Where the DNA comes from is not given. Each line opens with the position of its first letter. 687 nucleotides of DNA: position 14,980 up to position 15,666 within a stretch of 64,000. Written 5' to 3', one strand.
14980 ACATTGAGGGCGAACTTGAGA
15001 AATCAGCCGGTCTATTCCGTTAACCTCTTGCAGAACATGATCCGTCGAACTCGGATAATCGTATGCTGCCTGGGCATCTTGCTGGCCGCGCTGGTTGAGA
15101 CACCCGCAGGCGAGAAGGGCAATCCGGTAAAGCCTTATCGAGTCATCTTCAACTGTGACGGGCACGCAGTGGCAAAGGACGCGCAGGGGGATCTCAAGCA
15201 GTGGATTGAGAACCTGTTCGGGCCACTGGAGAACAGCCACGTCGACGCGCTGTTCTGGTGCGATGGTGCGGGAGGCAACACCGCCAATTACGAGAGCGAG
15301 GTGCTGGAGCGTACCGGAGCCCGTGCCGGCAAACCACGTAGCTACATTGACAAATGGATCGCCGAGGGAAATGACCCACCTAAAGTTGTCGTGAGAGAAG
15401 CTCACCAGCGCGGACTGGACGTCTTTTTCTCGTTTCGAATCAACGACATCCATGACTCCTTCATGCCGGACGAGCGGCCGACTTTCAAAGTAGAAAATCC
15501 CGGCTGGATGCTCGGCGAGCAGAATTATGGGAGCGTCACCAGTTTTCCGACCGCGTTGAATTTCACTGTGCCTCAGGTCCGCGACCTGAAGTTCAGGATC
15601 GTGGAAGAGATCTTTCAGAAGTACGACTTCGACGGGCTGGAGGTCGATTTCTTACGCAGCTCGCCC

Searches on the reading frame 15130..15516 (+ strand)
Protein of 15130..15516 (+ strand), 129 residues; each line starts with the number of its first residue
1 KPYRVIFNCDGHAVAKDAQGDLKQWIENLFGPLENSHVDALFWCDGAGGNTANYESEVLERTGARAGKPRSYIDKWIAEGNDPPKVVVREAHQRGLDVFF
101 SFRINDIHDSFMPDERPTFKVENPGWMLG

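Call 45: search_solved_structures(query=window:15130-15516:+, max_evalue=10, show_alignments=1)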
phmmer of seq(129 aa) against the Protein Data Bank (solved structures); distinct sequences matched with E-value up to 10: 3.
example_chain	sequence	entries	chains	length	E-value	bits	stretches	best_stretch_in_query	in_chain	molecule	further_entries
2cvf_A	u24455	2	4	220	0.79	13.2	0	56-97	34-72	DNA repair and recombination protein radB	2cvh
9voa_A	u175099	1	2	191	1.2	12.7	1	19-72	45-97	CaBP4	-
2ody_E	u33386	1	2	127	1.6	12.2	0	9-57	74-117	Boophilin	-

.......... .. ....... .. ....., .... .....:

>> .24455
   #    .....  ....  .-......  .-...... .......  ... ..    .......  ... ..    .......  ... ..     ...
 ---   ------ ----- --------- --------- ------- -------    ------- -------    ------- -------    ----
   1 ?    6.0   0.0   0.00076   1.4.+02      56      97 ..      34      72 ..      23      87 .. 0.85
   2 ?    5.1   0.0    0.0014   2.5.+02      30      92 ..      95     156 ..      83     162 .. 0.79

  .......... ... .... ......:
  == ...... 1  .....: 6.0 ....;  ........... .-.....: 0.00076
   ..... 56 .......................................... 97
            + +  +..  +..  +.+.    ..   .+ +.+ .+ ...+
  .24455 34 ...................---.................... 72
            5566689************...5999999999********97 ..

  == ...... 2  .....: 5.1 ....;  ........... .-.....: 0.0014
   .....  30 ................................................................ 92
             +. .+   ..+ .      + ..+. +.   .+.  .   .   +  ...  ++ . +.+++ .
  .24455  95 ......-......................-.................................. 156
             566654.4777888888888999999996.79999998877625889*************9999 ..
